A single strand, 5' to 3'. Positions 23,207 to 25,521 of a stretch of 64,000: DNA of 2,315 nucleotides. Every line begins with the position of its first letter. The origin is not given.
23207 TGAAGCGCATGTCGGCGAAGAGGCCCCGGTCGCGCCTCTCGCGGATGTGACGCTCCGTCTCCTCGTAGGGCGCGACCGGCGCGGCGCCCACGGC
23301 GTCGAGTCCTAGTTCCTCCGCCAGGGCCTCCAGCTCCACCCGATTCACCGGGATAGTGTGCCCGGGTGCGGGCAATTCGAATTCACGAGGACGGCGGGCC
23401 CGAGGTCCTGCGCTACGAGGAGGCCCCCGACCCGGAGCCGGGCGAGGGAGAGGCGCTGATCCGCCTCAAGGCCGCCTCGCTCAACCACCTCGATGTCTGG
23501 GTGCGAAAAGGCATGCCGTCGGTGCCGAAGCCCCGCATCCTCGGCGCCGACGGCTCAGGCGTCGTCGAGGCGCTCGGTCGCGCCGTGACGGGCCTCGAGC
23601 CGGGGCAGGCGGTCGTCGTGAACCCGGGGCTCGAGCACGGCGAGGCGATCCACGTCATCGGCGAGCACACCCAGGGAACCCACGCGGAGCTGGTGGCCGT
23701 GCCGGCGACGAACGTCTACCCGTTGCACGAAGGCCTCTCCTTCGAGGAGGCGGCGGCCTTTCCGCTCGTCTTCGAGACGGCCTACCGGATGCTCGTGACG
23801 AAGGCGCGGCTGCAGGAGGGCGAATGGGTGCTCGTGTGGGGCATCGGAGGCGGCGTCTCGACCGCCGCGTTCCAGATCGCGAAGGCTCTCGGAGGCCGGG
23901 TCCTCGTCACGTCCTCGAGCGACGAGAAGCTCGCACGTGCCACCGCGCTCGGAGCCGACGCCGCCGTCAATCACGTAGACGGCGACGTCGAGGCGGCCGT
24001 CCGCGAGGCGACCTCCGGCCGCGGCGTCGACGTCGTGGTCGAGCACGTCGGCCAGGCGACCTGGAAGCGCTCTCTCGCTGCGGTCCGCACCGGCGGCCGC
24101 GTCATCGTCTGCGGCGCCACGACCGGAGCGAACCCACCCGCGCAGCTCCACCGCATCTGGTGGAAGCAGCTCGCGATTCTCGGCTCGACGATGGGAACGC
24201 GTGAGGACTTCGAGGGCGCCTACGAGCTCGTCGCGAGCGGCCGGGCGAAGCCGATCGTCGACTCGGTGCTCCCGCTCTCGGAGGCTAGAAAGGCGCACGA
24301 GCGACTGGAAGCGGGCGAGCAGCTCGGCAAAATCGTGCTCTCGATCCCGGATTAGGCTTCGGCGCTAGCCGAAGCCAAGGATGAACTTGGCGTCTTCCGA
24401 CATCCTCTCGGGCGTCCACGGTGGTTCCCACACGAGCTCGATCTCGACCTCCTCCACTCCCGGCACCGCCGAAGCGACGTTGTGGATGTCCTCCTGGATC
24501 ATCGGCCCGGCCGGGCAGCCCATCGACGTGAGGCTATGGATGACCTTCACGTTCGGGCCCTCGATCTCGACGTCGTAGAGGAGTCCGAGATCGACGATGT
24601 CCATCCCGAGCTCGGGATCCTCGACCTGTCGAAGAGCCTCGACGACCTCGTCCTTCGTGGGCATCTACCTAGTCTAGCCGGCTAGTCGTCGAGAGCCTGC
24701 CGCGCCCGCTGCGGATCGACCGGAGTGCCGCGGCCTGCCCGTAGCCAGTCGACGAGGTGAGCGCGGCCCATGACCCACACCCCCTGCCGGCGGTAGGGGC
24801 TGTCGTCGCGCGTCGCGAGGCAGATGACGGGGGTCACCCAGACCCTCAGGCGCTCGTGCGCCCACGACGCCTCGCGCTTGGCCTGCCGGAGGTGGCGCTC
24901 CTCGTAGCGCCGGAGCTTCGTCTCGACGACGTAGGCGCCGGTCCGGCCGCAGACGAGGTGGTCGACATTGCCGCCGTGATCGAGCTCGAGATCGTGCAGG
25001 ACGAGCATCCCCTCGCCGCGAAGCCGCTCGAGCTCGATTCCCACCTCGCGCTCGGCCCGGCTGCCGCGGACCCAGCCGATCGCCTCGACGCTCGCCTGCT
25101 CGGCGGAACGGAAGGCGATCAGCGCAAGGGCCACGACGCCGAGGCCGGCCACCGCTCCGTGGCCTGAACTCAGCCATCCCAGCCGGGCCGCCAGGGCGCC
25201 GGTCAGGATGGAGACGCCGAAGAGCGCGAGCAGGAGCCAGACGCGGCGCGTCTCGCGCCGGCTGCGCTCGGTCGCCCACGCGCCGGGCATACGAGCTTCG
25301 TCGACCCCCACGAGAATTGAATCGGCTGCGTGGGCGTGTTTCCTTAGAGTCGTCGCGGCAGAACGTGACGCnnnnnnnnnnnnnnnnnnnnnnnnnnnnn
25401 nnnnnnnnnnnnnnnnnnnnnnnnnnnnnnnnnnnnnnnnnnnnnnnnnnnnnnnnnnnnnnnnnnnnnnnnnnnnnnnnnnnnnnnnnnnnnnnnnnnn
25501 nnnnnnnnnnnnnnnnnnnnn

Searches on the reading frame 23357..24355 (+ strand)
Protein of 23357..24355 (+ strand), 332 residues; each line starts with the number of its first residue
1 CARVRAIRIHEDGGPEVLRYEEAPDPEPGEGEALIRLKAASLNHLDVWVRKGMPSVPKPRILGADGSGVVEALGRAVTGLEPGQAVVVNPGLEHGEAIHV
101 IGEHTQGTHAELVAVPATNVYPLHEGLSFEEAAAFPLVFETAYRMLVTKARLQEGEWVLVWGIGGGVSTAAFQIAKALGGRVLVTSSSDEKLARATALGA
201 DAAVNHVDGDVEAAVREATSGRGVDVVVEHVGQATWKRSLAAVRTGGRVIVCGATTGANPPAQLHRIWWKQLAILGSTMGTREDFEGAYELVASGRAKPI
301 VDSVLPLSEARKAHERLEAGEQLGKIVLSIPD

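Call 43: search_protein_families(library=pfam, proteins=[window:23357-24355:+], max_evalue=0.0001)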
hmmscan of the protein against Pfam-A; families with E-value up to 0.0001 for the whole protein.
window:23357-24355:+ (332 aa): 3 families
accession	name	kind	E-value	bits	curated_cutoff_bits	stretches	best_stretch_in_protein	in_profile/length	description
PF00107.32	ADH_zinc_N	-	4.7e-33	114.3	31.8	1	166-293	1-128/129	Zinc-binding dehydrogenase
PF13602.12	ADH_zinc_N_2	-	2.6e-25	90.3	27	1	198-328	1-134/134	Zinc-binding dehydrogenase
PF08240.17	ADH_N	-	1.3e-18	67.6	23.5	1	29-124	1-103/104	Alcohol dehydrogenase GroES-like domain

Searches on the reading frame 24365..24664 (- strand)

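Call 43: search_protein_families(library=pfam, proteins=[window:24365-24664:-], max_evalue=0.0001)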
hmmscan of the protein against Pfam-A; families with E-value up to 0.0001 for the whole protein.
window:24365-24664:- (99 aa): 1 family
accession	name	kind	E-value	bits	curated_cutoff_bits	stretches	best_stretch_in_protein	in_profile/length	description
PF01883.24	FeS_assembly_P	-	8.7e-22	77.6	23.5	1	4-75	1-73/73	Iron-sulfur cluster assembly protein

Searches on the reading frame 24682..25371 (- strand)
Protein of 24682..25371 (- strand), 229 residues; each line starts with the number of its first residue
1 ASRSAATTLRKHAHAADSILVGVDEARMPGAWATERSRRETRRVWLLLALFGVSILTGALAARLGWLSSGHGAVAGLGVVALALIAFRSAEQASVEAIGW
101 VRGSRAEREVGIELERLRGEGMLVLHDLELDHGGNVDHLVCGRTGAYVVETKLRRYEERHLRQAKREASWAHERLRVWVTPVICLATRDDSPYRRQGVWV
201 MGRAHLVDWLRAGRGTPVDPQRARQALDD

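Call 43: search_protein_families(library=pfam, proteins=[window:24682-25371:-], max_evalue=0.0001)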
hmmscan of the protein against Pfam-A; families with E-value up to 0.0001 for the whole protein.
window:24682-25371:- (229 aa): 1 family
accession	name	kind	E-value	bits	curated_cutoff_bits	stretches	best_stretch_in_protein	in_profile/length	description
PF08378.17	NERD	-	3.3e-11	44.1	22.1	1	102-185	1-110/111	Nuclease-related domain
